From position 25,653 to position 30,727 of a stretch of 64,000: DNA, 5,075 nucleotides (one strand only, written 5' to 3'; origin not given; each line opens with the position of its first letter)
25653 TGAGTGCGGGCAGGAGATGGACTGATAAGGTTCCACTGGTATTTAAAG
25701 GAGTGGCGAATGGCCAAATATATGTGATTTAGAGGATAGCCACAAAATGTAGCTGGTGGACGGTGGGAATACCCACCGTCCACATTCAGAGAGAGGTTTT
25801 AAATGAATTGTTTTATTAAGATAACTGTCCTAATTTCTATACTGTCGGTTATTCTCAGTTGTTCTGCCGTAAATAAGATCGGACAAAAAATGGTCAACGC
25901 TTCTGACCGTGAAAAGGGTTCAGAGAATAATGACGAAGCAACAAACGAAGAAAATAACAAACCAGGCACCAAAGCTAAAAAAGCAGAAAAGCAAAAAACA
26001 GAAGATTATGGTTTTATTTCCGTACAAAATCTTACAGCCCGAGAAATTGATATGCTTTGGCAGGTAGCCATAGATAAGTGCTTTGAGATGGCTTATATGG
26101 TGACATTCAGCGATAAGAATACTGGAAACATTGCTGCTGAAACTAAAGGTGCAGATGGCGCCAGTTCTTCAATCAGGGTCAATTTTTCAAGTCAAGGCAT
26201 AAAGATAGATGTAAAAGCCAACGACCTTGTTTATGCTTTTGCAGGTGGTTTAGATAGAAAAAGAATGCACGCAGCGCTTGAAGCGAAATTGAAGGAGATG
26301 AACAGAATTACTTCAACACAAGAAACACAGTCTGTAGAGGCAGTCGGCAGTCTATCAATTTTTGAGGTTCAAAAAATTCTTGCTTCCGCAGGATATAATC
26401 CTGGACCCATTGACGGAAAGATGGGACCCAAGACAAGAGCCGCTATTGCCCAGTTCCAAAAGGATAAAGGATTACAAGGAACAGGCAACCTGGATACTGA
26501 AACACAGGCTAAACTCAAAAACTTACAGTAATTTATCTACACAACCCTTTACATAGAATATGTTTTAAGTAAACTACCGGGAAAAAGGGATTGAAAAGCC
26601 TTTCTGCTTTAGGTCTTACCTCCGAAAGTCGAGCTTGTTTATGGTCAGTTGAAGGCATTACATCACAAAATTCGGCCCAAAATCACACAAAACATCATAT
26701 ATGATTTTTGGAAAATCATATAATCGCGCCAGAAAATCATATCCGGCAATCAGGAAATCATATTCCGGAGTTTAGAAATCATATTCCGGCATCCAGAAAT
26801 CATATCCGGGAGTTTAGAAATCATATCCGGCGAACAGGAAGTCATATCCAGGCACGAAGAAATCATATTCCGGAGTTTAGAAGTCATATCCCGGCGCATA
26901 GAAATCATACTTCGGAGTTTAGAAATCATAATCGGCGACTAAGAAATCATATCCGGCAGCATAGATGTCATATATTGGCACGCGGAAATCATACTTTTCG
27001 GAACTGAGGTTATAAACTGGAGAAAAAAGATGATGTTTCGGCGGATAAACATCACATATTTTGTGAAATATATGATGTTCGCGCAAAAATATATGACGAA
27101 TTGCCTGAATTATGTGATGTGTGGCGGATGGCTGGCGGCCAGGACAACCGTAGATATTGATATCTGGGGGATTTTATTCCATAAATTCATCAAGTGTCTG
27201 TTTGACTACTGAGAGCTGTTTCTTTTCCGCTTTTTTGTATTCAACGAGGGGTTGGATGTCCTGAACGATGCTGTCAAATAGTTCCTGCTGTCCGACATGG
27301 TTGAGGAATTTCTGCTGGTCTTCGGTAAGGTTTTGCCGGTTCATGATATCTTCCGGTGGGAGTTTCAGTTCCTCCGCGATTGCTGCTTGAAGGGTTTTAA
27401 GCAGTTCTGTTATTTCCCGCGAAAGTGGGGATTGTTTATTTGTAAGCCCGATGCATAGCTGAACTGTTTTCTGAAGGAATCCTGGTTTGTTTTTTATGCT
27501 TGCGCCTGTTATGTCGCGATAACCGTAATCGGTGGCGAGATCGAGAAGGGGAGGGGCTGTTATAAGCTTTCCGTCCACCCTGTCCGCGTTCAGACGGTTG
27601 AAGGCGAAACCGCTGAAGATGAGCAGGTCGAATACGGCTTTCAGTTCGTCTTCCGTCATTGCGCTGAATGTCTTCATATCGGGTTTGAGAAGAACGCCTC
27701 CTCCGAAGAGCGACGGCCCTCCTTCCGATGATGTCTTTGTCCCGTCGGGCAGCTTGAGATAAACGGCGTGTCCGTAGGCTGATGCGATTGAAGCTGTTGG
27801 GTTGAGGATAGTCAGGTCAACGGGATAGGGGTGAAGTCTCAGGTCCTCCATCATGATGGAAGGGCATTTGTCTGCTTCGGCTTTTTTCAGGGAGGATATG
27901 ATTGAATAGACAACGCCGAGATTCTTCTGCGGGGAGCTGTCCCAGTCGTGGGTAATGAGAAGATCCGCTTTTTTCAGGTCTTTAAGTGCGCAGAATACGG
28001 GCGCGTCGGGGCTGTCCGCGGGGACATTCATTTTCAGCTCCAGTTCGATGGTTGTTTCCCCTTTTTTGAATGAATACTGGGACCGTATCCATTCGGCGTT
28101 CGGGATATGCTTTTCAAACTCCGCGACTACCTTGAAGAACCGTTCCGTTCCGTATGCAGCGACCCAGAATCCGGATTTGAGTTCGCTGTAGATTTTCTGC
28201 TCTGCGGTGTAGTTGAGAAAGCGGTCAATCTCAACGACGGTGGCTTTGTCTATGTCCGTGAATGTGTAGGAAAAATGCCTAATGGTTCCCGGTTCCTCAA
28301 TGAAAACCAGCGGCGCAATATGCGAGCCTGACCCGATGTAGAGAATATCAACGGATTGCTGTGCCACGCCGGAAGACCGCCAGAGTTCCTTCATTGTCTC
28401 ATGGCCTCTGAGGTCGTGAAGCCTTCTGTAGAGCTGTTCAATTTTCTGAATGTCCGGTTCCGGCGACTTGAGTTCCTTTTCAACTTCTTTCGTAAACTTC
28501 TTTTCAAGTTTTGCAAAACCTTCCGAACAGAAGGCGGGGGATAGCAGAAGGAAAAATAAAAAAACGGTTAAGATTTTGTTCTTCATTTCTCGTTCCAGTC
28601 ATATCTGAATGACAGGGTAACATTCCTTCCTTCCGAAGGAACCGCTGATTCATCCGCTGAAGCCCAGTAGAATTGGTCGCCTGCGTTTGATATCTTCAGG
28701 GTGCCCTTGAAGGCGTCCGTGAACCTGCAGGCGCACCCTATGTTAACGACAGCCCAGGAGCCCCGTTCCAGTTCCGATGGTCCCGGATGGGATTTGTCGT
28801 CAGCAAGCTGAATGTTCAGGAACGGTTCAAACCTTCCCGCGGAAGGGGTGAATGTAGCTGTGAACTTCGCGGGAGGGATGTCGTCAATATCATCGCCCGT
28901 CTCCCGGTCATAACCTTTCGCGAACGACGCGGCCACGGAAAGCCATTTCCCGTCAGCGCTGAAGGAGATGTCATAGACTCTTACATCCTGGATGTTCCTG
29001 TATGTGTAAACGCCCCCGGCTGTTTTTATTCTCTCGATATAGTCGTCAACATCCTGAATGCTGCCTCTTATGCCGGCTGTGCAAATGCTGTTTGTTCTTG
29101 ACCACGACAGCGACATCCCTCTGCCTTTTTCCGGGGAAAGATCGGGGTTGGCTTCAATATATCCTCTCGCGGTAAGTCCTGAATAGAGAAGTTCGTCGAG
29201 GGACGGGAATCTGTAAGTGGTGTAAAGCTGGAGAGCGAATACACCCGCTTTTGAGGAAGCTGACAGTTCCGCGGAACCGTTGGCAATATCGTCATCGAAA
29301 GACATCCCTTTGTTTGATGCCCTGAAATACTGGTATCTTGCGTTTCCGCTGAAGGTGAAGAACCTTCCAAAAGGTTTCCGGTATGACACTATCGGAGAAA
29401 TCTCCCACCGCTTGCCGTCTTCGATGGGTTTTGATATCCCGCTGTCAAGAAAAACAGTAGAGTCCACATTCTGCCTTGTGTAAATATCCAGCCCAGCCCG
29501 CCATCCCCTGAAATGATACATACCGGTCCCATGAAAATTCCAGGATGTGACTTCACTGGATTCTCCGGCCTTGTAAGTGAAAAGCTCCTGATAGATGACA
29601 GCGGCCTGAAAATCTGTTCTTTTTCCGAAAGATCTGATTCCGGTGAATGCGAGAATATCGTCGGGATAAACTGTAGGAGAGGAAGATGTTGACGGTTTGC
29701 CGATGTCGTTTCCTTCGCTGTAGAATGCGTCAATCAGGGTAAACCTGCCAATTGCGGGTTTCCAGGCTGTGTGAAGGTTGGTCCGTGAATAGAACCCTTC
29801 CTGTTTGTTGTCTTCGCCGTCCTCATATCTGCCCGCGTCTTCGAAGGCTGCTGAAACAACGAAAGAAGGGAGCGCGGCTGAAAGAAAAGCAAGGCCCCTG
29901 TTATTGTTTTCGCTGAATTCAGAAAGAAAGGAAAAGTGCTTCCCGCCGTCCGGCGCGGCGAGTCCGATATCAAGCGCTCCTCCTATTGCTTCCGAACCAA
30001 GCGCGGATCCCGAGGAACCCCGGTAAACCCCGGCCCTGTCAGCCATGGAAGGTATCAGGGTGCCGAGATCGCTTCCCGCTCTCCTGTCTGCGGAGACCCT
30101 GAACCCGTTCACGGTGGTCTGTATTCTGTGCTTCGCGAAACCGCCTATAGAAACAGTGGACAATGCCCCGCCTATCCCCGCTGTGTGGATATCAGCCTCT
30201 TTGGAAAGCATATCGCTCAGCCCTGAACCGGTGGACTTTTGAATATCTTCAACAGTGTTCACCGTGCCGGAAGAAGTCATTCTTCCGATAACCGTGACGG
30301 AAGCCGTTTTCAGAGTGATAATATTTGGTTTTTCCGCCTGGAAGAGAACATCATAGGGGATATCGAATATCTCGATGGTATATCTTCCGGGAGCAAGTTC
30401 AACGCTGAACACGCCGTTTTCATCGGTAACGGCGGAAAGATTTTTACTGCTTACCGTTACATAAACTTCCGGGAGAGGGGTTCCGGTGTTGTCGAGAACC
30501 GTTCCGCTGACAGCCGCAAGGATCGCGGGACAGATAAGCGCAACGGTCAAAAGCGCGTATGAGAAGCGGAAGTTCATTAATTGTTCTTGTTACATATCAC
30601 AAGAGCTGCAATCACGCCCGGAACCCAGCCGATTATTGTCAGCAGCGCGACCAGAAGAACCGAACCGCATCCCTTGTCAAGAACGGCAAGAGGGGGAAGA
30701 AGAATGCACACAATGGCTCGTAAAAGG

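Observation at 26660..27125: Array of 14 helically phased 21-bp repeats between two convergent genes, flanked by same-register degenerate and inverted copies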

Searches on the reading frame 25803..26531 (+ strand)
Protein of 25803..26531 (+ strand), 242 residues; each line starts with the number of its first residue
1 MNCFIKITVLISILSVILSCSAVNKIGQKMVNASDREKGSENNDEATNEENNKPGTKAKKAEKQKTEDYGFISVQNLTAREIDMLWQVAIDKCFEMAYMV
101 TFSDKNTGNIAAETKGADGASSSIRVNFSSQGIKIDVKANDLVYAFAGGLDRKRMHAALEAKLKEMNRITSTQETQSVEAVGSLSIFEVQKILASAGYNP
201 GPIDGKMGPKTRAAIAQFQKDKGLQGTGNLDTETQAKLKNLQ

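Call 4: search_protein_families(library=pfam, proteins=[window:25803-26531:+])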
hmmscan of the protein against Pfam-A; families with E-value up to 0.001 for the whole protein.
window:25803-26531:+ (242 aa): 1 family
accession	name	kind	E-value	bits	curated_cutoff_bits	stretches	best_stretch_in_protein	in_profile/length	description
PF01471.23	PG_binding_1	-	8.3e-17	61.6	23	1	188-238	7-57/57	Putative peptidoglycan binding domain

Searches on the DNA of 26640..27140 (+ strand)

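Call 50: search_dna_similar(query=window:26640-27140:+, collection=plasmids, mode=distant, max_evalue=0.01)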
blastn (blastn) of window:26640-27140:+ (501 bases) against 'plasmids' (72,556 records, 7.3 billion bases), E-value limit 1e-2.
No match.

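Call 51: search_dna_similar(query=window:26640-27140:+, collection=phages, mode=distant, max_evalue=0.01)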
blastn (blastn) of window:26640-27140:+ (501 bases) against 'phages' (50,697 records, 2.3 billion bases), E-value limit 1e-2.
Records with a match: 2; places in all: 2; records where one place covers at least 80% of the query: 0.
Best place of each record, by identity: 80-90% 2.
By first word of the organism name: Salmonella 2.
By host as written in the record: Salmonella paratyphi A 2.
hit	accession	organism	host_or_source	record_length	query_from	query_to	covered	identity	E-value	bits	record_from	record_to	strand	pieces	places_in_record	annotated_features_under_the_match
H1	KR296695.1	Salmonella phage 41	Salmonella paratyphi A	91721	455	491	7%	89.5%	3e-3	48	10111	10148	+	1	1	putative tail protein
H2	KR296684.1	Salmonella phage 19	Salmonella paratyphi A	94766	455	491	7%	89.5%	3e-3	48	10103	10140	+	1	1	tail protein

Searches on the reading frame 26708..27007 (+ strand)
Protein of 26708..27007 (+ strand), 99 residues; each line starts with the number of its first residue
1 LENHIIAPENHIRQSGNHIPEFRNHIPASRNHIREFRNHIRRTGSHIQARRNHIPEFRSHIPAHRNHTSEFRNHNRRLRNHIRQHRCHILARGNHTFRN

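Call 4: search_protein_families(library=pfam, proteins=[window:26708-27007:+])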
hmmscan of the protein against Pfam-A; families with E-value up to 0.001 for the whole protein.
window:26708-27007:+ (99 aa): 0 families

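Call 49: find_homologous_proteins(query=window:26708-27007:+, max_evalue=0.01)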
Query window:26708-27007:+: 61 candidates shared short words with the query, none scored E <= 0.01.

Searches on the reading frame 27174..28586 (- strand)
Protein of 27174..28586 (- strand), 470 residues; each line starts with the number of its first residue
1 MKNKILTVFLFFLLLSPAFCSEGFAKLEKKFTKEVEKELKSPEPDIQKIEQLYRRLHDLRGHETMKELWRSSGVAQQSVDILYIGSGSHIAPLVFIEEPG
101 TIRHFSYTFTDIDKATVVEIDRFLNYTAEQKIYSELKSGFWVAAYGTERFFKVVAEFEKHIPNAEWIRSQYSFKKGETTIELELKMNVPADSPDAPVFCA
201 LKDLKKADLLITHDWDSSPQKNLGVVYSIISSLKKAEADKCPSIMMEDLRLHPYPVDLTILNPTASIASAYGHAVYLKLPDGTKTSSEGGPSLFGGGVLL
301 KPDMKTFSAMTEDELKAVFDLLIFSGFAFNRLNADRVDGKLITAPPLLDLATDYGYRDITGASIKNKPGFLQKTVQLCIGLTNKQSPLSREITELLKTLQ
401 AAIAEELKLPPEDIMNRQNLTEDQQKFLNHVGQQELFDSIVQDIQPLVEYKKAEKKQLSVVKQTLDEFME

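Call 4: search_protein_families(library=pfam, proteins=[window:27174-28586:-])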
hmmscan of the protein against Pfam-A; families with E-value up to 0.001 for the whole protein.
window:27174-28586:- (470 aa): 0 families

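Call 17: find_encoding_contigs(protein=window:27174-28586:-, flank=4000, max_places=10)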
Protein window:27174-28586:- (470 aa): 1 contig read that carries it; 1 place shown.
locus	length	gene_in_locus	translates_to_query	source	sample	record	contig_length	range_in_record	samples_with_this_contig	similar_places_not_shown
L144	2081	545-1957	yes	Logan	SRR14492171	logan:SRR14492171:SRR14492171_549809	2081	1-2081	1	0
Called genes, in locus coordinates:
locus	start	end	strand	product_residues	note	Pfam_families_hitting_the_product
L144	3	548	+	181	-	?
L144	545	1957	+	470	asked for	-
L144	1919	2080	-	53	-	?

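Call 20: find_homologous_proteins(query=window:27174-28586:-)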
Query window:27174-28586:- (470 aa): 9 proteins with E <= 0.001 among 8000 candidates.
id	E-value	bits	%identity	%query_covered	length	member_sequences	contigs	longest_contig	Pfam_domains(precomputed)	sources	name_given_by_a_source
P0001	0.0e+0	1054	100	100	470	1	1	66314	-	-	-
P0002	1.6e-153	530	51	99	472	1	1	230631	-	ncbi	-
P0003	7.4e-73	264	34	95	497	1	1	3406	-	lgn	-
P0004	6.5e-69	251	34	84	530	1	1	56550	-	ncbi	-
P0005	6.6e-68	248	34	86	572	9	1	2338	-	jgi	jgi:hypothetical protein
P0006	1.6e-66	243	34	82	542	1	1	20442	-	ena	-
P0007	6.4e-62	228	32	94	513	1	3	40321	-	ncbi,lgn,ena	-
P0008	4.8e-60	222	36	78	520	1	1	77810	-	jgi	-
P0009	1.9e-57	213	34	71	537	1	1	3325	-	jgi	-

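Call 22: find_encoding_contigs(protein=P0002, flank=8000, max_places=4)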
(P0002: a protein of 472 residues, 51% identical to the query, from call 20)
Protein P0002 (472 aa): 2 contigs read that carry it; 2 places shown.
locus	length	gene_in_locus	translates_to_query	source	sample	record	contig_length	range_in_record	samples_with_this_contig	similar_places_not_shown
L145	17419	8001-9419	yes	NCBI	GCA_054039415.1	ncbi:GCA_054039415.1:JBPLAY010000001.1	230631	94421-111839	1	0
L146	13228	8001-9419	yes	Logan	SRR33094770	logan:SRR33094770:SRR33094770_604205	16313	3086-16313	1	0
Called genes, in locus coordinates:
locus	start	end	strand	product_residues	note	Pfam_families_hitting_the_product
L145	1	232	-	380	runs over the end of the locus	-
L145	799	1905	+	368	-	PF03060:NMO, PF01180:DHO_dh (weak)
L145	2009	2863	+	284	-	PF05552:MS_channel_1st_1, PF21088:MS_channel_1st, PF00924:MS_channel_2nd, PF21082:MS_channel_3rd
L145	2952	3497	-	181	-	PF01558:POR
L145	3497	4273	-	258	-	PF02775:TPP_enzyme_C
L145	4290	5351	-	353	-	PF01855:POR_N, PF17147:PFOR_II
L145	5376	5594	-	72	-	PF13183:Fer4_8 (faint), PF25160:LdpA_Fe-S-bd (faint), PF00037:Fer4 (weak), PF12837:Fer4_6 (weak), PF13237:Fer4_10 (weak), PF12838:Fer4_7, PF13187:Fer4_9, PF14697:Fer4_21 (weak), +4 more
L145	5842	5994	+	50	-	PF01679:Pmp3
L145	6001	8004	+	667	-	PF13620:CarboxypepD_reg, PF13715:CarbopepD_reg_2 (weak), PF07715:Plug, PF00593:TonB_dep_Rec_b-barrel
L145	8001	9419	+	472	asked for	-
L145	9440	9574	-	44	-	-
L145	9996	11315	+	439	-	PF13173:AAA_14, PF13635:DUF4143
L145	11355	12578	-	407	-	PF13173:AAA_14, PF13635:DUF4143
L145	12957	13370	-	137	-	PF00334:NDK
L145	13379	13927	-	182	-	PF01558:POR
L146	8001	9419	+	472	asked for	-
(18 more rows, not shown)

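Call 55: search_protein_families(library=ncbifam, proteins=[window:27174-28586:-])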
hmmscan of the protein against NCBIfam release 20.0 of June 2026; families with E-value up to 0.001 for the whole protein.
window:27174-28586:- (470 aa): 0 families

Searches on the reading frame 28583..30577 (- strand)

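Call 4: search_protein_families(library=pfam, proteins=[window:28583-30577:-])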
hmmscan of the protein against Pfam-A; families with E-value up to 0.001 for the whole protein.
window:28583-30577:- (664 aa): 4 families
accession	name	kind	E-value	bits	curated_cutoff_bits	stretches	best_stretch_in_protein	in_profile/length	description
PF07715.20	Plug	-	5.1e-12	46.7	23.9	1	101-201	6-107/107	TonB-dependent Receptor Plug Domain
PF13620.12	CarboxypepD_reg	-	7.1e-11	42.8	32.3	1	23-70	2-54/82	Carboxypeptidase regulatory-like domain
PF13715.12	CarbopepD_reg_2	-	1.8e-08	34.7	32.2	1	23-70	1-50/88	CarboxypepD_reg-like domain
PF14905.12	OMP_b-brl_3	-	0.0006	19.4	27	0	473-563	206-301/408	Outer membrane protein beta-barrel family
